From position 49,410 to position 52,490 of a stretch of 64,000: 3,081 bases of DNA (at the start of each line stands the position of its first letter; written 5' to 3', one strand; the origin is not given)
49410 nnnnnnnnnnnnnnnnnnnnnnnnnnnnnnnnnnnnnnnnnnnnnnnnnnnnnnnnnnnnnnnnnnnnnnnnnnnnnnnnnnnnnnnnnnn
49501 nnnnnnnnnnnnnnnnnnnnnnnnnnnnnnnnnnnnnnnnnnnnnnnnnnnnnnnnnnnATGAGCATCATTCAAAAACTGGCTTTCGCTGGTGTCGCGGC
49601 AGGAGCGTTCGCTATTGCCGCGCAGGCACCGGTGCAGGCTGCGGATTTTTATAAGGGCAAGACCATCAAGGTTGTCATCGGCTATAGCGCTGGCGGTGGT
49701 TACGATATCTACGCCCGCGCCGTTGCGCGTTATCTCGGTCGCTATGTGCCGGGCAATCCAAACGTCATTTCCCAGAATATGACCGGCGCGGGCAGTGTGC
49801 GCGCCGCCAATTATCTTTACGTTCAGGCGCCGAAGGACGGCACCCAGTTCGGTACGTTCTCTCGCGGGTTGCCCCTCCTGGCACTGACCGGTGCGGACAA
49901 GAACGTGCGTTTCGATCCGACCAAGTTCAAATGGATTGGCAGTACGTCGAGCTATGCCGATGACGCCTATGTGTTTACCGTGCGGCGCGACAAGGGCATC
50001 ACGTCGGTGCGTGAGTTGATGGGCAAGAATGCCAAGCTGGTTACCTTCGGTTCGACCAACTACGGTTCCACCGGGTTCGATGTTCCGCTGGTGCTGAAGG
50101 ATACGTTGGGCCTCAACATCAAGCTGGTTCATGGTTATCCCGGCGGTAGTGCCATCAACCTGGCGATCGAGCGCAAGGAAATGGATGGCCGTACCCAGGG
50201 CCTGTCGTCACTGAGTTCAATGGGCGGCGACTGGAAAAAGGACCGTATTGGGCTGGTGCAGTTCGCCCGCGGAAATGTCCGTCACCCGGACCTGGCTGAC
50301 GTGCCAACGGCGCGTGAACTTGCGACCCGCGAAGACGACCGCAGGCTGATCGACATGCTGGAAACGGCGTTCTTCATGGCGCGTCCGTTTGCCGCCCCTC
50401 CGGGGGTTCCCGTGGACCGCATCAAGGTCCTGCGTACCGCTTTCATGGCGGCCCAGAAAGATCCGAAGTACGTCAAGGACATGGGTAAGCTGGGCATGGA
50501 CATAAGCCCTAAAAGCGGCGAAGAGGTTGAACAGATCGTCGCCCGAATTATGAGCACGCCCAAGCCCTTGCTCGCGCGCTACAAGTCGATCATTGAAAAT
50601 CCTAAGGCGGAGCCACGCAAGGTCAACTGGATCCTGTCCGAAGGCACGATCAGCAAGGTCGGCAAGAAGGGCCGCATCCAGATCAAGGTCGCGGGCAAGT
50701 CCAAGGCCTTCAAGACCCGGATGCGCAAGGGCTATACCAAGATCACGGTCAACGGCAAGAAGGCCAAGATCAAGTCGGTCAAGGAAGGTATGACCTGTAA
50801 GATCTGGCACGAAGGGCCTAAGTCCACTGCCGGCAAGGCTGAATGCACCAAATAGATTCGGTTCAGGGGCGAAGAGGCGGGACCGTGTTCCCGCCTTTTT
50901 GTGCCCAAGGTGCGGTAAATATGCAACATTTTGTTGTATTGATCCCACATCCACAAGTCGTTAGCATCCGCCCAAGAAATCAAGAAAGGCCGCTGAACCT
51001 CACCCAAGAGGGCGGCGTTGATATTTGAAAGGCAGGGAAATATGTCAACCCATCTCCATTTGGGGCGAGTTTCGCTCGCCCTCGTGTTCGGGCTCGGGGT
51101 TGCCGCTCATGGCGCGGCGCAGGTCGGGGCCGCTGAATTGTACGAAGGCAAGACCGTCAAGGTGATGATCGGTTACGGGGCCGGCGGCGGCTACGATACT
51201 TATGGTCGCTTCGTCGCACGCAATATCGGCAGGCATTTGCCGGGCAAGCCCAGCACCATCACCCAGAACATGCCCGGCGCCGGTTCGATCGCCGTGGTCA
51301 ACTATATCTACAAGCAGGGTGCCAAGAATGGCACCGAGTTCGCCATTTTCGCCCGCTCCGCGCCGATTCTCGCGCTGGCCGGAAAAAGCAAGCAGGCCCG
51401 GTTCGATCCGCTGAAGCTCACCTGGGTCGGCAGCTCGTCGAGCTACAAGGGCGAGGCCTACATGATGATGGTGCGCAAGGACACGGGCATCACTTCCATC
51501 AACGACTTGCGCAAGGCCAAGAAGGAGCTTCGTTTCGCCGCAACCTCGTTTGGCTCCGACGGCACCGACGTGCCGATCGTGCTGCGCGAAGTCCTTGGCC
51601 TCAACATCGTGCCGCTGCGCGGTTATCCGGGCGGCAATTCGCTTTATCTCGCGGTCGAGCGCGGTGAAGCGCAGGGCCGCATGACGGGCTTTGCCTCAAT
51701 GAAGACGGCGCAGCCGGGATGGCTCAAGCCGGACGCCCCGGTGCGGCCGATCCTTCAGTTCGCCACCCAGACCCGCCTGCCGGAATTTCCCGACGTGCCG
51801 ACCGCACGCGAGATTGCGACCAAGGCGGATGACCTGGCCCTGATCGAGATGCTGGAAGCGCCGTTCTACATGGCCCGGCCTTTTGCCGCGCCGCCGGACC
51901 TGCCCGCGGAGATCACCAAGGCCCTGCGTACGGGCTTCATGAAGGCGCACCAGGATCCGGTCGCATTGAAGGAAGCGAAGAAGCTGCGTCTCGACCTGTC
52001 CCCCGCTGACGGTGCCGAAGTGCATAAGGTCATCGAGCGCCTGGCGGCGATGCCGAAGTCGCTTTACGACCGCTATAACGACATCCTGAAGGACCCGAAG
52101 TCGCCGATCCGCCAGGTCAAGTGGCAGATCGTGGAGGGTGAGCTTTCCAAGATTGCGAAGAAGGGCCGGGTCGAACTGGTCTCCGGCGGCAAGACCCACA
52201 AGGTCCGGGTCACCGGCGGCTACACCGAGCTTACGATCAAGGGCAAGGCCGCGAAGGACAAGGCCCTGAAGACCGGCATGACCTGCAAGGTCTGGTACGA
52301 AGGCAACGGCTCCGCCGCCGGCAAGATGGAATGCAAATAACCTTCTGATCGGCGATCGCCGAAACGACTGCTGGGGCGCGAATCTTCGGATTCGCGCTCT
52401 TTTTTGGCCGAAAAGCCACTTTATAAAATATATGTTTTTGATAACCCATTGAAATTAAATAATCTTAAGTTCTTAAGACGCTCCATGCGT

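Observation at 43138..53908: Tandem array of six paralogous TctC/Bug-type periplasmic binding proteins in two subfamilies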

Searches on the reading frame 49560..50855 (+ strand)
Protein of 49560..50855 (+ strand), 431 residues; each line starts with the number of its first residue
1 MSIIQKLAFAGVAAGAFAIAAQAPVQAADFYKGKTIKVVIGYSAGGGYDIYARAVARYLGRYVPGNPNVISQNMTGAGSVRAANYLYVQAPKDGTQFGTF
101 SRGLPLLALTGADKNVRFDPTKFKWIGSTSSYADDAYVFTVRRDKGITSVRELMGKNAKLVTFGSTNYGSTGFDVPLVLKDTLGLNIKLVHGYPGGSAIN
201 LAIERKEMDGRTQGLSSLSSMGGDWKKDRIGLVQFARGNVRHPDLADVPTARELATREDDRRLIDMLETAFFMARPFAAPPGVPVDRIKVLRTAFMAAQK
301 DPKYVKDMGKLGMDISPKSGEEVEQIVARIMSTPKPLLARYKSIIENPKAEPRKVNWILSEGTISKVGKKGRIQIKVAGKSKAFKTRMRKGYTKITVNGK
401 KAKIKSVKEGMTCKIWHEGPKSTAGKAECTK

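Call 3: search_protein_families(library=pfam, proteins=[window:49560-50855:+], max_evalue=0.01)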
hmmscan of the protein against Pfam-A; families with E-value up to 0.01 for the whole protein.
window:49560-50855:+ (431 aa): 1 family
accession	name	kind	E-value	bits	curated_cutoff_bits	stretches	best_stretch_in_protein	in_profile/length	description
PF03401.19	TctC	-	2.6e-06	27.6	27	1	68-337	16-268/274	Tripartite tricarboxylate transporter family receptor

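Call 4: search_protein_families(library=ncbifam, proteins=[window:49560-50855:+], max_evalue=0.01)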
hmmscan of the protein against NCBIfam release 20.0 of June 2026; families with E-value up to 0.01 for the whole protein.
window:49560-50855:+ (431 aa): 1 family
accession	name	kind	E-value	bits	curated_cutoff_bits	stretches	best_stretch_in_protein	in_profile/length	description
TIGR02122.1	TRAP_TAXI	subfamily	0.0027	16.6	84.35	1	7-167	4-153/320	TAXI family TRAP transporter solute-binding subunit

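Call 6: find_encoding_contigs(protein=window:49560-50855:+, flank=10000, max_places=6)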
Protein window:49560-50855:+ (431 aa): 3 contigs read that carry it; 3 places shown.
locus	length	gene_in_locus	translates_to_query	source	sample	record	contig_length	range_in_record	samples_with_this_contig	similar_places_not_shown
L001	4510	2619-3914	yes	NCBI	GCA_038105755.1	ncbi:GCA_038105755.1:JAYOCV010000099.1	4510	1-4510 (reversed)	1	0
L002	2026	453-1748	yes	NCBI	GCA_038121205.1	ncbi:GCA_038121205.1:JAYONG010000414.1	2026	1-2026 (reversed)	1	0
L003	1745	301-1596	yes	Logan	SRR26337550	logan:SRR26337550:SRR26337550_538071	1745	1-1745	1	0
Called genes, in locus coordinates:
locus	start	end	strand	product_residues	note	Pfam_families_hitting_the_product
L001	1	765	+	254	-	?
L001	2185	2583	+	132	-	PF00903:Glyoxalase, PF18029:Glyoxalase_6 (weak)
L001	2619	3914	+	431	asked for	PF03401:TctC (weak)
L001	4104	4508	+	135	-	?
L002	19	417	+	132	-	PF00903:Glyoxalase, PF18029:Glyoxalase_6 (weak)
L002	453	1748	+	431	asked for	PF03401:TctC (weak)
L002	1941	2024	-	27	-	?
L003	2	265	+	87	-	?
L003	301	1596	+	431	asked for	PF03401:TctC (weak)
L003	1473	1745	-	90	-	?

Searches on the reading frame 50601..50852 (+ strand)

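Call 11: search_protein_families(library=pfam, proteins=[window:50601-50852:+], max_evalue=10)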
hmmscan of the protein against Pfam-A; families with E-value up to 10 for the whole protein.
seq(84 aa): 1 family
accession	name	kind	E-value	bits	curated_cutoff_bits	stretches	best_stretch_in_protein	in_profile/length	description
PF18346.7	SH3_15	-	0.094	13.5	24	1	7-38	30-61/67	Mind bomb SH3 repeat domain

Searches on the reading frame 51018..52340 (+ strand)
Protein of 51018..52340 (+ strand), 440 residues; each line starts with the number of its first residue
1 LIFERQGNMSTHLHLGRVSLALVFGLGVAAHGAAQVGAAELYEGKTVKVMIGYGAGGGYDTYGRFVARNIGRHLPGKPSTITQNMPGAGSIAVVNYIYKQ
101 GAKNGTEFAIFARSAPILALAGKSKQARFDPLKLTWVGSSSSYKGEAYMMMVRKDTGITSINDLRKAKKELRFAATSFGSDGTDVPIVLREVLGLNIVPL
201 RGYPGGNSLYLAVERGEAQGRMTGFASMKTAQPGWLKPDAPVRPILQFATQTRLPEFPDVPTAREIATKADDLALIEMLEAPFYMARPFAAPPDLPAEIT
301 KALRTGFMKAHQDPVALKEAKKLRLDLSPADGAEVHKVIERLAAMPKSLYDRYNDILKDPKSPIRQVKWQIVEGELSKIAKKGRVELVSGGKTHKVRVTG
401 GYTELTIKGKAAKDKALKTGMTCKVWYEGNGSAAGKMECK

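Call 3: search_protein_families(library=pfam, proteins=[window:51018-52340:+], max_evalue=0.01)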
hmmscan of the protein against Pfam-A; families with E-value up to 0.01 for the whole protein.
window:51018-52340:+ (440 aa): 2 families
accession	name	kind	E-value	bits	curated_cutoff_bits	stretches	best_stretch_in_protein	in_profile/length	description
PF03401.19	TctC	-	0.00043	20.3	27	1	65-340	4-259/274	Tripartite tricarboxylate transporter family receptor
PF12974.12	Phosphonate-bd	-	0.00069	19.5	27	0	149-322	88-228/242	ABC transporter, phosphonate, periplasmic substrate-binding protein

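Call 4: search_protein_families(library=ncbifam, proteins=[window:51018-52340:+], max_evalue=0.01)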
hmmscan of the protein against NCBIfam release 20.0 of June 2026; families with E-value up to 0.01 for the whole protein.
window:51018-52340:+ (440 aa): 2 families
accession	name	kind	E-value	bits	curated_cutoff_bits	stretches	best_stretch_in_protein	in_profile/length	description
TIGR02122.1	TRAP_TAXI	subfamily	4.5e-07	29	84.35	1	25-165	9-140/320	TAXI family TRAP transporter solute-binding subunit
TIGR03431.1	PhnD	equivalog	0.0052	16.2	261.1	0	278-320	217-259/288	phosphonate ABC transporter substrate-binding protein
